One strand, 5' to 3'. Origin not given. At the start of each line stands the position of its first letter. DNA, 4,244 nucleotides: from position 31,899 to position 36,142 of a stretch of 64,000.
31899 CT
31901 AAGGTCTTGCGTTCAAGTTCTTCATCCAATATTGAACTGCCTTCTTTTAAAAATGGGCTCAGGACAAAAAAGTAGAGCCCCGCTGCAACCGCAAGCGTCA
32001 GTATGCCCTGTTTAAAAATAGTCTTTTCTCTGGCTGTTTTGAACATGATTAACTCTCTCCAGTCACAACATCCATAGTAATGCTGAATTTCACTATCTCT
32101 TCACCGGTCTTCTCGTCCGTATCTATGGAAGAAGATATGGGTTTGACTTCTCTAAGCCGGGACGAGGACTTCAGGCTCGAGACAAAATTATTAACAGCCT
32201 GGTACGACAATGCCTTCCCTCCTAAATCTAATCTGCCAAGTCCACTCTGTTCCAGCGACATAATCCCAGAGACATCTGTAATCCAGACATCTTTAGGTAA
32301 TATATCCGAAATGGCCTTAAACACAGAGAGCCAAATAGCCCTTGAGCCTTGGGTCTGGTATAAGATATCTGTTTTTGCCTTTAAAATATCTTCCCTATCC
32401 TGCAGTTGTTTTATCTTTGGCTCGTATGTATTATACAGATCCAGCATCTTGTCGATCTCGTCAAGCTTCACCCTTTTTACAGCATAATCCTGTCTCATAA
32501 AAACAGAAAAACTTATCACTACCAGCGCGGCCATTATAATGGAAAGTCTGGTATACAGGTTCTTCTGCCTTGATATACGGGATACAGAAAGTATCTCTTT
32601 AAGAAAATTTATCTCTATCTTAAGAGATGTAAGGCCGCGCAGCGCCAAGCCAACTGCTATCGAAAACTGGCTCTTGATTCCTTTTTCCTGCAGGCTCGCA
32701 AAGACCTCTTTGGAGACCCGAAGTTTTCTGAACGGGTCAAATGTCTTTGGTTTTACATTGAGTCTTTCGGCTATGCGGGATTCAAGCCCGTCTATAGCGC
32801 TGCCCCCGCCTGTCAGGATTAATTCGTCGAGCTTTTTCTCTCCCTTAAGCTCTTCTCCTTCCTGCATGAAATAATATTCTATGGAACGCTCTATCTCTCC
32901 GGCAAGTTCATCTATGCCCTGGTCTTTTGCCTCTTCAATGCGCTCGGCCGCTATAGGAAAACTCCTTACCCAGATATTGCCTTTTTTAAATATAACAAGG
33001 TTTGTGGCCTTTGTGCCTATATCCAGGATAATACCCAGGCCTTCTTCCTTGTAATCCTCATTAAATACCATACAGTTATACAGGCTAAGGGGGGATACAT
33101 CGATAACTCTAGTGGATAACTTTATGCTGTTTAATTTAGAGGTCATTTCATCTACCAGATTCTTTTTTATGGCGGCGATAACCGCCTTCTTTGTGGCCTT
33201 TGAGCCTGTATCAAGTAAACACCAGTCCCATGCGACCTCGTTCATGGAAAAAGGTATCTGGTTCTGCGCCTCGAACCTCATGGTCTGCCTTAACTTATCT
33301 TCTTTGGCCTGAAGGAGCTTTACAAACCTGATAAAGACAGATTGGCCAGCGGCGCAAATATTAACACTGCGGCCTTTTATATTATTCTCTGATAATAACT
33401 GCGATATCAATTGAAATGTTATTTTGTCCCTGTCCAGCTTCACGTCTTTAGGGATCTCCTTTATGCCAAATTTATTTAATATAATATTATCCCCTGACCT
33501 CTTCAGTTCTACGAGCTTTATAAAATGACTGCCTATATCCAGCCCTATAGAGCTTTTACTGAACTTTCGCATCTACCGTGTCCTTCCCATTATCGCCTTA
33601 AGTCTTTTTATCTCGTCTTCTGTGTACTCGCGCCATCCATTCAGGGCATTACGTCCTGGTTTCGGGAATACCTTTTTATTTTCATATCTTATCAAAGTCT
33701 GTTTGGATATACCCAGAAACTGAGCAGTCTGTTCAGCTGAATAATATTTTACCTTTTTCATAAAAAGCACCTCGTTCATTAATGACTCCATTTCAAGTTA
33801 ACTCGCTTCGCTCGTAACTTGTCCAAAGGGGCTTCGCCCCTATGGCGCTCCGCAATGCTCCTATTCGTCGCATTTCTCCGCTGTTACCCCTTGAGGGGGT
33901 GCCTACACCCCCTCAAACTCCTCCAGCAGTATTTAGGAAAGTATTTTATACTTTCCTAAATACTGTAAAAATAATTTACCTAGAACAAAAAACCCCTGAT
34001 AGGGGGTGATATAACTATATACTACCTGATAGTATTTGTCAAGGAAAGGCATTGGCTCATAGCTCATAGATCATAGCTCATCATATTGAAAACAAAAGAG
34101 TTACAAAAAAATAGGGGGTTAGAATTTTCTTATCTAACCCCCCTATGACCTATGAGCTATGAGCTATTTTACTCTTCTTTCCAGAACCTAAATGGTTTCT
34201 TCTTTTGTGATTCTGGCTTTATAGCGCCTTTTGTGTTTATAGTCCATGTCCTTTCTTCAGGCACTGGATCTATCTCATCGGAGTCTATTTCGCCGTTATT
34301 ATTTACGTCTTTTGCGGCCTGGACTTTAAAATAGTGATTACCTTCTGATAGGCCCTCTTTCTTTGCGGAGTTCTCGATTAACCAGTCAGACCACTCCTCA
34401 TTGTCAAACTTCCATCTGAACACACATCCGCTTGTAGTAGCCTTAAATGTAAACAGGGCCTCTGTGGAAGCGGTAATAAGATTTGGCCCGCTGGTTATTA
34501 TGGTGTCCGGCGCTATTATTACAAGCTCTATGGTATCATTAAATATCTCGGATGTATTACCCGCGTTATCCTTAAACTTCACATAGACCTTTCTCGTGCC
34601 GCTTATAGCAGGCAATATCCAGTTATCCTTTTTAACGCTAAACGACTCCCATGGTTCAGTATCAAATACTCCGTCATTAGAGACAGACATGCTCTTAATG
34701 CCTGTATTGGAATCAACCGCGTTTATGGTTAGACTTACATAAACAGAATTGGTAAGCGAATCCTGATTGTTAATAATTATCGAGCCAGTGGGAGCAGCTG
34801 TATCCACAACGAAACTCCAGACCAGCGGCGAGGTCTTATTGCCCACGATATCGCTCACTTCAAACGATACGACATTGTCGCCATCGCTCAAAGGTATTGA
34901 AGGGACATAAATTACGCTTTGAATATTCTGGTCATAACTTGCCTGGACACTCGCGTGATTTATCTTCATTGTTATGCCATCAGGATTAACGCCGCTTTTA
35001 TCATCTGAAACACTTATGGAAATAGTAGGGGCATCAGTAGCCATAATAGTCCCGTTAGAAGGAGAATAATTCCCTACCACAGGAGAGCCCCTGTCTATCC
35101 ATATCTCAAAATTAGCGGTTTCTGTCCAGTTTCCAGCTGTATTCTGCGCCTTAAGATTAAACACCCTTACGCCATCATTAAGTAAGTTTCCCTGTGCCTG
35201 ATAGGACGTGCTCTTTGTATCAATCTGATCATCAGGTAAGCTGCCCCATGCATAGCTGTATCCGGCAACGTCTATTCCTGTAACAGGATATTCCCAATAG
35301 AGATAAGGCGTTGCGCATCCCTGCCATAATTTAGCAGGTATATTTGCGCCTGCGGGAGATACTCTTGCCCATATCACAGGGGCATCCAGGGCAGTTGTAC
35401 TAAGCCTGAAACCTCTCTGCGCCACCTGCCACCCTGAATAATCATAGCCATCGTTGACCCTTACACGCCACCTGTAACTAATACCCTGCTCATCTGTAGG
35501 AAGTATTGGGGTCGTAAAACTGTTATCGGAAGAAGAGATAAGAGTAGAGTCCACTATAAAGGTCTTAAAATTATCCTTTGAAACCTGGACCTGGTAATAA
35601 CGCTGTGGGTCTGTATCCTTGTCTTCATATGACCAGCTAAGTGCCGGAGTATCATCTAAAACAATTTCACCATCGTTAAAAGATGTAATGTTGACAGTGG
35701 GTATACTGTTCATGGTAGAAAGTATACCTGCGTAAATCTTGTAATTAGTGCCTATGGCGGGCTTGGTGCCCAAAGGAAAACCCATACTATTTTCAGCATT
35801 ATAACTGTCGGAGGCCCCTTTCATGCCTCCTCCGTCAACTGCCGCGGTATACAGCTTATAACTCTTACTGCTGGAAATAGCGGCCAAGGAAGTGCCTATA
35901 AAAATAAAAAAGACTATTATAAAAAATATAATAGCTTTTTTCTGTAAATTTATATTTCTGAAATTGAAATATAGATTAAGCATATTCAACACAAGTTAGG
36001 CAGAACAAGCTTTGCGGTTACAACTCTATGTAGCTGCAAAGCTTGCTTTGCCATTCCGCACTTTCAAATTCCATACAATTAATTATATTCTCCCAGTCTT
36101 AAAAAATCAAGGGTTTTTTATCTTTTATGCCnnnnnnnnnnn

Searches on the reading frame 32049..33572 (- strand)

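Call 61: search_protein_families(library=pfam, proteins=[window:32049-33572:-], max_evalue=0.00001)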
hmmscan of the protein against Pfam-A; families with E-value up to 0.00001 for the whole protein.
window:32049-33572:- (507 aa): 2 families
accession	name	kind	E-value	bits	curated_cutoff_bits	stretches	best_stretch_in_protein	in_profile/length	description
PF11104.14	PilM_2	-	2.1e-34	119.4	27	2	10-200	1-202/340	Type IV pilus assembly protein PilM;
PF05137.18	PilN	-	1.9e-10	41.1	22.8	1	417-501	2-77/78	Fimbrial assembly protein (PilN)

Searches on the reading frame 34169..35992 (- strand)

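Call 61: search_protein_families(library=pfam, proteins=[window:34169-35992:-], max_evalue=0.00001)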
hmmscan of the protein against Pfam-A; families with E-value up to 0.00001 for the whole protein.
window:34169-35992:- (607 aa): 1 family
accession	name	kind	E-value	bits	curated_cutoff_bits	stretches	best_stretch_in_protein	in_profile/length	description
PF25788.1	Ig_Rha78A_N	-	5.2e-07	30.3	27.4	1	112-189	16-94/105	Rha78A-like, N-terminal immunoglobulin domain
